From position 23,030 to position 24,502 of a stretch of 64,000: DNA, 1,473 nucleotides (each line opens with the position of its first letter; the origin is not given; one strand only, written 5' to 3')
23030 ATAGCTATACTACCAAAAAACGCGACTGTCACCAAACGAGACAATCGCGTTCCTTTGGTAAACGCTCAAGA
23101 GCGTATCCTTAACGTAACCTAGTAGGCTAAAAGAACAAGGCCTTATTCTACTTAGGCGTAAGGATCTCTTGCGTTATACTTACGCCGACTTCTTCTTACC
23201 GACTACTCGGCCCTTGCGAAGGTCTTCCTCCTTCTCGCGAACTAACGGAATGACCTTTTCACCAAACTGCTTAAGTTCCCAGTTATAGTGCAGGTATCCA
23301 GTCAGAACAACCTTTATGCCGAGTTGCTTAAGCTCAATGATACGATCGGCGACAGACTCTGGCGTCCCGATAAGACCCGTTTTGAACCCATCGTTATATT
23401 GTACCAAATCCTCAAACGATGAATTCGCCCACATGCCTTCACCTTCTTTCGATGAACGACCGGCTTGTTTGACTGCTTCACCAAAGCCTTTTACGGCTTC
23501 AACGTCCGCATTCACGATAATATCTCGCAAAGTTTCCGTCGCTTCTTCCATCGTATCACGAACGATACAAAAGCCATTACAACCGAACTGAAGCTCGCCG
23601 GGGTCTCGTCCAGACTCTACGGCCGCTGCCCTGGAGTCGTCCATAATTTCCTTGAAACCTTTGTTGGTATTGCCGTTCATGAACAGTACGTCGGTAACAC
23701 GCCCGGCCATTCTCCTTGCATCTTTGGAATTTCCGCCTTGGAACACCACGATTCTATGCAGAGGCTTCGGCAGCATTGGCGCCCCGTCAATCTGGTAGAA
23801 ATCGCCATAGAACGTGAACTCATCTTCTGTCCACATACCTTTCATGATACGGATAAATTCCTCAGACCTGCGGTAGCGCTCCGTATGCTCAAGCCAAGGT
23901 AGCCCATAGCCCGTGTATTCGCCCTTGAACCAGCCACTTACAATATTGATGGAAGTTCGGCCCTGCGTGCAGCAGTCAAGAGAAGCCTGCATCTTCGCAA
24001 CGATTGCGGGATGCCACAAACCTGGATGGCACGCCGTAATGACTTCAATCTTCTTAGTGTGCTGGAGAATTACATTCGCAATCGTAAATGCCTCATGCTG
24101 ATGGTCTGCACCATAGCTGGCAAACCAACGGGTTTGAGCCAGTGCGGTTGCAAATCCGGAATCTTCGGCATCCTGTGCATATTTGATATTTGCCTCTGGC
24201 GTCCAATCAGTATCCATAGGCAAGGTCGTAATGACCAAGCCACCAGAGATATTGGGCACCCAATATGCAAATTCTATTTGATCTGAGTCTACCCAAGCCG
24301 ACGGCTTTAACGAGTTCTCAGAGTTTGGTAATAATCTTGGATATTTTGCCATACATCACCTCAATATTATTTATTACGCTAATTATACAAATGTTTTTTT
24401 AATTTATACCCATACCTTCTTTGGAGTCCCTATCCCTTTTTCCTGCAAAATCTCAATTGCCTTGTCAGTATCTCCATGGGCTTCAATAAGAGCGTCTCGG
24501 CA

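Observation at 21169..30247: Sigma-54-controlled organosulfur/flavin island: ribBA, EF-Ts-N-like miniprotein, SfnG-like monooxygenase, SsuE-like reductase, acidic ORF, OsmC, orphan LivK-type binding protein, orphan NtrC-type regulator, HpaC-like flavin reductase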

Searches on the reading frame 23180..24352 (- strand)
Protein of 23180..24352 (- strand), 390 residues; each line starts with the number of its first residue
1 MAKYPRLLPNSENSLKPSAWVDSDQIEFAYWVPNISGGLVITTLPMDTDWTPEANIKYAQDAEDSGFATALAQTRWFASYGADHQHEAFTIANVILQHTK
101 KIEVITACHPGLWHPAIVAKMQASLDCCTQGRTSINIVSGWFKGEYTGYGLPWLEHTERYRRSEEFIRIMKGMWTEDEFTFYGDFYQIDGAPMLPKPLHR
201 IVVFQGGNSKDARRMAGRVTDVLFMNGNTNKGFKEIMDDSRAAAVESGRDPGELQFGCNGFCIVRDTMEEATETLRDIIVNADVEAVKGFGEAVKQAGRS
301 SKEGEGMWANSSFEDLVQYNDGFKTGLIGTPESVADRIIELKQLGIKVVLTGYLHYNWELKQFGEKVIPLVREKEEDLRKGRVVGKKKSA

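Call 3: search_protein_families(library=pfam, proteins=[window:23180-24352:-], max_evalue=0.01)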
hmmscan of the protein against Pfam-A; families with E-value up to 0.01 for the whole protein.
window:23180-24352:- (390 aa): 1 family
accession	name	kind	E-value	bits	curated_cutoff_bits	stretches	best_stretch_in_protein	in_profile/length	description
PF00296.26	Bac_luciferase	-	9.1e-65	219.5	27.9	1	51-346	21-312/314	Luciferase-like monooxygenase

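Call 4: search_protein_families(library=ncbifam, proteins=[window:23180-24352:-], max_evalue=0.01)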
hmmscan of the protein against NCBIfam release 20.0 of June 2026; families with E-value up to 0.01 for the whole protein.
window:23180-24352:- (390 aa): 25 families
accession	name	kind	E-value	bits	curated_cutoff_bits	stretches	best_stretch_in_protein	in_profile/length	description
TIGR04021.1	LLM_DMSO2_sfnG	equivalog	7.5e-167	555.1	382.95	1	26-375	1-349/350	dimethylsulfone monooxygenase SfnG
NF001939.1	PRK00719.1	subfamily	9.4e-40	136.5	510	1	87-378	54-354/373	alkanesulfonate monooxygenase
TIGR03565.1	alk_sulf_monoox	equivalog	1.6e-38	132.7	518.2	1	85-370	52-345/346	FMNH2-dependent alkanesulfonate monooxygenase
TIGR03612.1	RutA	equivalog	4e-33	115.4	498.3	1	51-374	26-352/355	pyrimidine utilization protein A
TIGR03560.1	F420_Rv1855c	subfamily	8.7e-33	114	231.4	1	51-255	11-223/227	TIGR03560 family F420-dependent LLM class oxidoreductase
TIGR03860.1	FMN_nitrolo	subfamily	5e-32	111.2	279.7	2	180-285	187-293/422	NtaA/DmoA family FMN-dependent monooxygenase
TIGR03619.1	F420_Rv2161c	subfamily_domain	2.7e-26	92.7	166.9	1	59-277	4-237/247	TIGR03619 family F420-dependent LLM class oxidoreductase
TIGR03557.1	F420_G6P_family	subfamily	2.9e-16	59.5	210.4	1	49-228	9-190/316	TIGR03557 family F420-dependent LLM class oxidoreductase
TIGR03621.1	F420_MSMEG_2516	subfamily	4.1e-15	55.7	213.15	1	56-233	17-183/295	TIGR03621 family F420-dependent LLM class oxidoreductase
TIGR03554.1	F420_G6P_DH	equivalog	1.5e-14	53.7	420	1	51-247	14-211/331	glucose-6-phosphate dehydrogenase (coenzyme-F420)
TIGR03555.1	F420_mer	equivalog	1.1e-13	51.3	348.7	1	56-352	15-305/325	5,10-methylenetetrahydromethanopterin reductase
TIGR04020.1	seco_metab_LLM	subfamily_domain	4.7e-13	49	244.45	1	58-347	24-315/341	MupA/Atu3671 family FMN-dependent luciferase-like monooxygenase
TIGR03885.1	flavin_revert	hypoth_equivalog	4.8e-12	45.7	398.7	1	50-242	10-201/315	TIGR03885 family FMN-dependent LLM class oxidoreductase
NF002619.0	PRK02271.1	equivalog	2e-11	43.8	276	1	56-351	17-305/329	5,10-methylenetetrahydromethanopterin reductase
TIGR04465.1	ArgArg_F420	equivalog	2e-11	43.6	470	1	53-272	60-280/364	F420-dependent hydroxymycolic acid dehydrogenase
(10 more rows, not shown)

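Call 13: find_encoding_contigs(protein=window:23180-24352:-, flank=10000, max_places=6)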
Protein window:23180-24352:- (390 aa): 2 contigs read that carry it; 2 places shown.
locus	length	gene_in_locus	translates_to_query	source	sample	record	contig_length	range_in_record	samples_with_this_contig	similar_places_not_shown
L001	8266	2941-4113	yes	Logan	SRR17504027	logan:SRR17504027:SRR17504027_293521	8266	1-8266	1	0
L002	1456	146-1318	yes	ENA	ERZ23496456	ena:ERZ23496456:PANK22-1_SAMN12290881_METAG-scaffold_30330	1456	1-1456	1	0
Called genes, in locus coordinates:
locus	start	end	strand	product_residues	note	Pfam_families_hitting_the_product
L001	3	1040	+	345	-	?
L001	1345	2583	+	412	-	PF00926:DHBP_synthase, PF00925:GTP_cyclohydro2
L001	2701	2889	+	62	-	-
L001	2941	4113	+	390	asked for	PF00296:Bac_luciferase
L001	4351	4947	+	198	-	PF02525:Flavodoxin_2 (weak), PF03358:FMN_red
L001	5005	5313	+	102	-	-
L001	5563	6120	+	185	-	PF02566:OsmC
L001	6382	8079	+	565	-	PF00364:Biotin_lipoyl, PF01134:GIDA (weak), PF07992:Pyr_redox_2, PF12831:FAD_oxidored, PF13450:NAD_binding_8 (weak), PF13738:Pyr_redox_3, PF00070:Pyr_redox, PF02852:Pyr_redox_dim, +4 more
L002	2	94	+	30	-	?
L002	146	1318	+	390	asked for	PF00296:Bac_luciferase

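Call 14: find_related_loci(query=window:23180-24352:-, collection=genome_contigs, flank=10000)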
Query window:23180-24352:- (390 aa) in genome_contigs; peptide patterns used: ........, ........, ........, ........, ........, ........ (x = any residue, [..] = any of these).
114 stretches matched a pattern; 85 encode a relative of the query (tblastn E <= 1e-3); the best 80 are kept; 78 distinct loci.
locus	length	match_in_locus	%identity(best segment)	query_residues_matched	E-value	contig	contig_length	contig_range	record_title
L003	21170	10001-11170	96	1-390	0e+0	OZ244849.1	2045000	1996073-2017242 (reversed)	MAG: Gammaproteobacteria bacterium isolate d69fa993-bf33-4d49-8a20-c776535acd96 genome assembly, chromosome: 1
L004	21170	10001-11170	96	1-390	0e+0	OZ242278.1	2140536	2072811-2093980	MAG: Gammaproteobacteria bacterium isolate 99813c64-cda1-4339-9072-ed8613caf1e7 genome assembly, chromosome: 1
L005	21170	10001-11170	95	1-390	0e+0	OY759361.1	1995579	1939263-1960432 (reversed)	MAG: Gammaproteobacteria bacterium isolate 04bf8a70-9503-43c2-bc76-39e540d8a97c genome assembly, chromosome: 1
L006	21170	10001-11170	96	1-390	0e+0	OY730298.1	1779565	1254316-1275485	MAG: Gammaproteobacteria bacterium isolate 9046ec62-a693-4557-b78b-a5c5e54d733b genome assembly, chromosome: 1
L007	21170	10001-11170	90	1-390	0e+0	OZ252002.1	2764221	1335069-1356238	MAG: Gammaproteobacteria bacterium isolate d484a861-56e0-41a6-afea-df8291d130ef genome assembly, chromosome: 1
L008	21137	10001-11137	90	1-379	0e+0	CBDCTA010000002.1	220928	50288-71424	MAG: Gammaproteobacteria bacterium isolate 5855a647-896d-46ad-840d-d36910132e9f genome assembly, contig: contig_2, whole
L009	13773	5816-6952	90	1-379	0e+0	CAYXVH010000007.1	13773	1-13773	MAG TPA_asm: uncultured Thiotrichales bacterium isolate binchicken_co231_196 genome assembly, contig: k141_533356, whole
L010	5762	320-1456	91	1-379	0e+0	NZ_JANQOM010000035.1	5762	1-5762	MAG: Winogradskyella sp. isolate IP29b_bin.133 k99_2064644, whole genome shotgun sequence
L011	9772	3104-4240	90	1-379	0e+0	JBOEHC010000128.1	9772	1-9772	MAG: Gammaproteobacteria bacterium isolate PBSgam12 PBS13d_contig_17257, whole genome shotgun sequence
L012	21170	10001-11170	88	1-390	0e+0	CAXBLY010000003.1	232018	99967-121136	MAG TPA_asm: uncultured Gammaproteobacteria bacterium isolate ERR2762111_concoct_111 genome assembly, contig: ERZ3422204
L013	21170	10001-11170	86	1-390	0e+0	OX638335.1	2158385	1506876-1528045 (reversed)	MAG: uncultured Gammaproteobacteria bacterium isolate 6ddc5bf2-6eff-4202-ab2d-3bc5a555a517 genome assembly, chromosome:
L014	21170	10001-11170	82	1-390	0e+0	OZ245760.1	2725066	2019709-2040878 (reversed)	MAG: Gammaproteobacteria bacterium isolate 234e41e1-4301-4e2d-89f2-9293ce644277 genome assembly, chromosome: 1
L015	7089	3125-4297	80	1-390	0e+0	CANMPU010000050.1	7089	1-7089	MAG: Betaproteobacteria bacterium isolate ZH-3nov15-228 genome assembly, contig: ZH-3nov15-C18885, whole genome shotgun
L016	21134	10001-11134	80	1-378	0e+0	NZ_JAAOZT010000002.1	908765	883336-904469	Glaciimonas immobilis strain DSM 23240 contig_2, whole genome shotgun sequence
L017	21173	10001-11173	77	1-390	0e+0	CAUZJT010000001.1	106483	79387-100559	MAG: Gammaproteobacteria bacterium isolate CB21_SCM.54 genome assembly, contig: Ga0302122_10000009, whole genome shotgun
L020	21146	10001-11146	74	1-382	0e+0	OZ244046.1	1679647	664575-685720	MAG: Gammaproteobacteria bacterium isolate ff55764a-aadf-4709-b722-887e21b4041b genome assembly, chromosome: 1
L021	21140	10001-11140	74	5-382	0e+0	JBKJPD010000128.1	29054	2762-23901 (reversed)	MAG: Pseudonocardia sp. isolate ant_bin.446 k117_6182944, whole genome shotgun sequence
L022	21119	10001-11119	75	12-382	0e+0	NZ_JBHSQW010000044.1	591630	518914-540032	Pseudonocardia hispaniensis strain CCM 8391 GCM70027223_13, whole genome shotgun sequence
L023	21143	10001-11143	73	1-382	0e+0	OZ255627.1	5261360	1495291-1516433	MAG: Acidimicrobiales bacterium isolate 1c330307-5c64-4483-89eb-5f845866fe0d genome assembly, chromosome: 1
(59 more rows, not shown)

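Call 17: search_solved_structures(query=window:23180-24352:-, show_alignments=1)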
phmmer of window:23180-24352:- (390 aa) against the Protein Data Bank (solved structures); distinct sequences matched with E-value up to 0.001: 37.
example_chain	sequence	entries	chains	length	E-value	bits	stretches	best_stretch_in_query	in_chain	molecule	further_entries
8t0u_A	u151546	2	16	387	9.2e-125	419.9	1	22-382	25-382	FMNH(2)-dependent dimethylsulfone monooxygenase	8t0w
3rao_A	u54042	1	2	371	1.7e-51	178.7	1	26-378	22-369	Putative Luciferase-like Monooxygenase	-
8vw6_A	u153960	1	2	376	3.1e-35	125.1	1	25-375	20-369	Alkanesulfonate monooxygenase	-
7jv3_A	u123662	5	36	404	6e-27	97.8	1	87-378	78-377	Alkanesulfonate monooxygenase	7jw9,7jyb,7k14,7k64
6sgl_AAA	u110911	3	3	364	1.7e-23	86.5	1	30-372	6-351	Pyrimidine monooxygenase RutA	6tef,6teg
5wan_A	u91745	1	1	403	1.8e-23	86.4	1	29-372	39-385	Pyrimidine monooxygenase RutA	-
6sgg_AAA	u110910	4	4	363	1.9e-23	86.3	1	31-372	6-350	Pyrimidine monooxygenase RutA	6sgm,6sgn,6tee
1m41_A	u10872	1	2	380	6.5e-23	84.5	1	86-371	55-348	FMNH2-dependent alkanesulfonate monooxygenase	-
1nqk_A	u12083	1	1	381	6.5e-23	84.5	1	86-371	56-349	Alkanesulfonate monooxygenase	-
7olf_A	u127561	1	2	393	1.3e-20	77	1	99-373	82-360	Methanesulfonate sulfonatase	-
7oh2_A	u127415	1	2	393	2.1e-20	76.2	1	91-372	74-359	Alkanesulfonate monooxygenase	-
3sdo_A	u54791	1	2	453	7.3e-19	71.2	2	45-176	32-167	Nitrilotriacetate monooxygenase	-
7e36_B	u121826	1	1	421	3.4e-18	69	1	87-287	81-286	FMN-dependent oxidoreductase (Nitrilotriacetate monooxygenase family)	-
6ask_A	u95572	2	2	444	3.1e-17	65.8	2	182-279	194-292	Putative monooxygenase MoxC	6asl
1yw1_A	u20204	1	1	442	3.1e-17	65.8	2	182-279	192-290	PROTEIN YTNJ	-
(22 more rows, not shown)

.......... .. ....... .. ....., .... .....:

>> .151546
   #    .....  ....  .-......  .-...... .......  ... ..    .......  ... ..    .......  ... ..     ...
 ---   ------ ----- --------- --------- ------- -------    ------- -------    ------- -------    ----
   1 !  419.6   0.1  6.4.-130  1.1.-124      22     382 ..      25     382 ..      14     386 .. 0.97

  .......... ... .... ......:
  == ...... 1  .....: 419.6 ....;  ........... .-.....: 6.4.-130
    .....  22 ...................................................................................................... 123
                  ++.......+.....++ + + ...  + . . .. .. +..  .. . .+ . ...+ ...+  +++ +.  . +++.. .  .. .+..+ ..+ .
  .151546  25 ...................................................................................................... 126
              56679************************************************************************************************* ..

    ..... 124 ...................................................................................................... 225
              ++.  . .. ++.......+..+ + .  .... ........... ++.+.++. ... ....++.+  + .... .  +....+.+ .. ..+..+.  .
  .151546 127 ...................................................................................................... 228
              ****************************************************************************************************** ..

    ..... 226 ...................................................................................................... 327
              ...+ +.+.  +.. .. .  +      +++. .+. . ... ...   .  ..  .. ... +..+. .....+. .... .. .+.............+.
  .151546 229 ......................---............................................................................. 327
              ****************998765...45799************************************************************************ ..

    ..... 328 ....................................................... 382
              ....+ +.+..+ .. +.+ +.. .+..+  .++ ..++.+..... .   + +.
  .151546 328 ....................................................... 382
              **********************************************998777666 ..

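Call 51: search_protein_families(library=pfam, proteins=[L016:6000-7442:-, L016:7439-8476:-, L016:8832-9182:-, L016:5270-5740:-, L016:12897-13514:+, L016:13734-14276:+, L016:14457-15722:-, L016:15697-16323:-, L016:16403-18061:-, L016:3960-4421:-], max_evalue=0.0001)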
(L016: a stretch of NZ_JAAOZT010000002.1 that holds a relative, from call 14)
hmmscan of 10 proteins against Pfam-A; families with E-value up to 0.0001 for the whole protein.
L016:6000-7442:- (480 aa): 6 families
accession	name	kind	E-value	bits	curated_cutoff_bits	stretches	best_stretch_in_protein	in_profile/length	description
PF00158.32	Sigma54_activat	-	6.4e-69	231.4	20.2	1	156-323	1-168/168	Sigma-54 interaction domain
PF00072.30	Response_reg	-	3.6e-27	95.2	30.2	1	18-121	1-104/111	Response regulator receiver domain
PF25601.1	AAA_lid_14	-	4.4e-25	87.8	27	1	328-407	1-80/87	AAA+ ATPase lid domain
PF14532.12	Sigma54_activ_2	-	9.6e-23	81.4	25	1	157-327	1-138/138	Sigma-54 interaction domain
PF07728.20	AAA_5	-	4.3e-09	36.9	22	1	179-299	1-124/139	AAA domain (dynein-related subfamily)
PF01078.27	Mg_chelatase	-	1.6e-05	24.9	20.3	0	235-297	93-157/207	Magnesium chelatase, subunit ChlI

L016:7439-8476:- (345 aa): 2 families
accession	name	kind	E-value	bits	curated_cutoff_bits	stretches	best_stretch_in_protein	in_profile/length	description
PF02518.31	HATPase_c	-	2e-22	80.2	26.4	1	235-341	3-110/111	Histidine kinase-, DNA gyrase B-, and HSP90-like ATPase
PF00512.31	HisKA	-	5.3e-08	33.2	26.9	1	126-190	2-64/66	His Kinase A (phospho-acceptor) domain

L016:8832-9182:- (116 aa): 0 families

L016:5270-5740:- (156 aa): 1 family
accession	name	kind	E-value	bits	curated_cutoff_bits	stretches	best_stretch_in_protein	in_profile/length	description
PF00027.35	cNMP_binding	-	3.3e-14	53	27.5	1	43-131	2-89/89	Cyclic nucleotide-binding domain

L016:12897-13514:+ (205 aa): 1 family
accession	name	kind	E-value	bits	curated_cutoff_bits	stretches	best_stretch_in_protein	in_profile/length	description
PF00925.25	GTP_cyclohydro2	-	1.2e-52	178.2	23.3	1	12-176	5-164/165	GTP cyclohydrolase II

L016:13734-14276:+ (180 aa): 0 families

L016:14457-15722:- (421 aa): 2 families
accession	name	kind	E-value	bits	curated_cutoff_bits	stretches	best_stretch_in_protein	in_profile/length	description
PF00926.24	DHBP_synthase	-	3.4e-84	281.6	26.4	1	21-212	1-191/191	3,4-dihydroxy-2-butanone 4-phosphate synthase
PF00925.25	GTP_cyclohydro2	-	1.4e-25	90.3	23.3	1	222-373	2-163/165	GTP cyclohydrolase II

L016:15697-16323:- (208 aa): 1 family
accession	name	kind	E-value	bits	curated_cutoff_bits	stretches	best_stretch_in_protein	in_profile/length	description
PF02293.20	AmiS_UreI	-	8.3e-27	94.7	25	1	39-196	2-164/166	AmiS/UreI family transporter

L016:16403-18061:- (552 aa): 7 families
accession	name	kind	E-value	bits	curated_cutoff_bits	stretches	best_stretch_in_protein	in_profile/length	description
PF05187.19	Fer4_ETF_QO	-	8.4e-48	161.3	24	1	447-549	1-103/104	Electron transfer flavoprotein-ubiquinone oxidoreductase, 4Fe-4S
PF21162.3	ETFQO_UQ-bd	-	1e-44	151.4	27.7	1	216-309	1-96/96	ETF-QO, ubiquinone-binding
PF01266.30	DAO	-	8.9e-09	35.8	27.9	1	18-69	1-48/353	FAD dependent oxidoreductase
PF01946.23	Thi4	-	2.1e-08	34.1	26.2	1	13-60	14-56/235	Thi4 family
PF07992.20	Pyr_redox_2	-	1.3e-06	28.6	26.1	1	17-74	1-54/291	Pyridine nucleotide-disulphide oxidoreductase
PF00890.30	FAD_binding_2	-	2.6e-06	27.3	20.4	0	18-60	1-37/414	FAD binding domain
PF13450.12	NAD_binding_8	-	6.2e-06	26.8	21.9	1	21-60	1-34/68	NAD(P)-binding Rossmann-like domain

L016:3960-4421:- (153 aa): 1 family
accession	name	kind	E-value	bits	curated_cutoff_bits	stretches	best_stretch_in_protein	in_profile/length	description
PF00866.24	Ring_hydroxyl_B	-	2.2e-07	31.5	27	1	17-144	5-141/144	Ring hydroxylating beta subunit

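Call 76: search_protein_families(library=pfam, proteins=[L017:14410-15663:+, L021:12261-13352:+, L021:15995-17383:+, L017:15906-16715:+, L017:16725-17729:+, L020:6387-7481:+, L020:14231-15733:-, L023:12790-13992:+, L023:9164-9850:+, L017:5541-8054:+], max_evalue=0.00001)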
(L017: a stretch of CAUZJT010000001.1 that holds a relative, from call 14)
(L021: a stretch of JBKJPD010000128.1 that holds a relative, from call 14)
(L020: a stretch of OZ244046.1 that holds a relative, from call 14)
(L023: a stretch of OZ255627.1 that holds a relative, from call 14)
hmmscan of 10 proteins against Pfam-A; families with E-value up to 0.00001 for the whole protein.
L017:14410-15663:+ (417 aa): 2 families
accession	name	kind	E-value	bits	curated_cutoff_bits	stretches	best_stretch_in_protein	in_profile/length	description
PF00174.25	Oxidored_molyb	-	1.1e-41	142.7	24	2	157-280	65-168/169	Oxidoreductase molybdopterin binding domain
PF03404.22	Mo-co_dimer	-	1.6e-14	54.5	22.7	1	301-399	5-121/138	Mo-co oxidoreductase dimerisation domain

L021:12261-13352:+ (363 aa): 2 families
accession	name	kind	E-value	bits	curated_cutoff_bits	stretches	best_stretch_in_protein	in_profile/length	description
PF00174.25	Oxidored_molyb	-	2.1e-57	193.9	24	1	51-222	1-168/169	Oxidoreductase molybdopterin binding domain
PF03404.22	Mo-co_dimer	-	5.1e-10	39.9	22.7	1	269-357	30-133/138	Mo-co oxidoreductase dimerisation domain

L021:15995-17383:+ (462 aa): 1 family
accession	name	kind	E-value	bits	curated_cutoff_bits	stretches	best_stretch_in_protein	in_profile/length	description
PF04397.21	LytTR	-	7.5e-17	61.8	22.6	1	362-460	2-97/98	LytTr DNA-binding domain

L017:15906-16715:+ (269 aa): 1 family
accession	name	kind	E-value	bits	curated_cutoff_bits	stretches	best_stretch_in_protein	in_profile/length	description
PF01012.27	ETF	-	8.3e-31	107.6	26.7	1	32-214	6-178/181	Electron transfer flavoprotein domain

L017:16725-17729:+ (334 aa): 2 families
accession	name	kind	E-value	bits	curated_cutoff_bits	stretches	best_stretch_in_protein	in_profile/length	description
PF00766.25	ETF_alpha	-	4.7e-32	110.3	27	1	209-287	2-80/81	Electron transfer flavoprotein FAD-binding domain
PF01012.27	ETF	-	8.6e-24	84.8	26.7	1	8-184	2-175/181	Electron transfer flavoprotein domain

L020:6387-7481:+ (364 aa): 2 families
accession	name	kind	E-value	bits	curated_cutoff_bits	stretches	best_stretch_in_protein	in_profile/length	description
PF03462.23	PCRF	-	1.8e-76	256.8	24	1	15-208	1-194/194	PCRF domain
PF00472.26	RF-1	-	3.6e-45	153.1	35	1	216-326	2-116/116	RF-1 domain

L020:14231-15733:- (500 aa): 1 family
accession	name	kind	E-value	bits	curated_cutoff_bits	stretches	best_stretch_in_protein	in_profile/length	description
PF00296.26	Bac_luciferase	-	1.6e-39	136.5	27.9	1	96-452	20-313/314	Luciferase-like monooxygenase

L023:12790-13992:+ (400 aa): 4 families
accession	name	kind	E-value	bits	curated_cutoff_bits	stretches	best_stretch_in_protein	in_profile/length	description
PF08028.16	Acyl-CoA_dh_2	-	1.8e-18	67.6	22.7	1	239-376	2-131/134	Acyl-CoA dehydrogenase, C-terminal domain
PF02771.21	Acyl-CoA_dh_N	-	2e-11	44.7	22.9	1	17-118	9-112/113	Acyl-CoA dehydrogenase, N-terminal domain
PF02770.24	Acyl-CoA_dh_M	-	6.4e-08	33.1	33.3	1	128-212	8-97/97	Acyl-CoA dehydrogenase, middle domain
PF00441.29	Acyl-CoA_dh_1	-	1.2e-06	29.2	22.4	1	238-372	16-132/150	Acyl-CoA dehydrogenase, C-terminal domain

L023:9164-9850:+ (228 aa): 1 family
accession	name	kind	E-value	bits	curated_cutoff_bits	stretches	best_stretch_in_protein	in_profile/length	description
PF02293.20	AmiS_UreI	-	1.8e-33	116.4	25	1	6-167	1-163/166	AmiS/UreI family transporter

L017:5541-8054:+ (837 aa): 3 families
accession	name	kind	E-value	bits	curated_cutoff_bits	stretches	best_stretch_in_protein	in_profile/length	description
PF00072.30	Response_reg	-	1.4e-28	99.7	30.2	1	717-830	1-110/111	Response regulator receiver domain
PF02518.31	HATPase_c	-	1e-23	84.3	26.4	1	430-547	1-109/111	Histidine kinase-, DNA gyrase B-, and HSP90-like ATPase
PF00512.31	HisKA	-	3e-17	62.8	26.9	1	318-383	1-66/66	His Kinase A (phospho-acceptor) domain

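Call 86: search_protein_families(library=pfam, proteins=[L022:8829-9836:+], max_evalue=0.01)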
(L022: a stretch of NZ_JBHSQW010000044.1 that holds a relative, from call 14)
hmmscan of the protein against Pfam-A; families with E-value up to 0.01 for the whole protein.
L022:8829-9836:+ (335 aa): 2 families
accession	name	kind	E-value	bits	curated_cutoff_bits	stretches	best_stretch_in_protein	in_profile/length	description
PF01613.24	Flavin_Reduct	-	2.3e-46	158.1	27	1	100-244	1-152/153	Flavin reductase like domain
PF00627.37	UBA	-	0.00093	19.4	22.4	1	303-322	18-37/37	UBA/TS-N domain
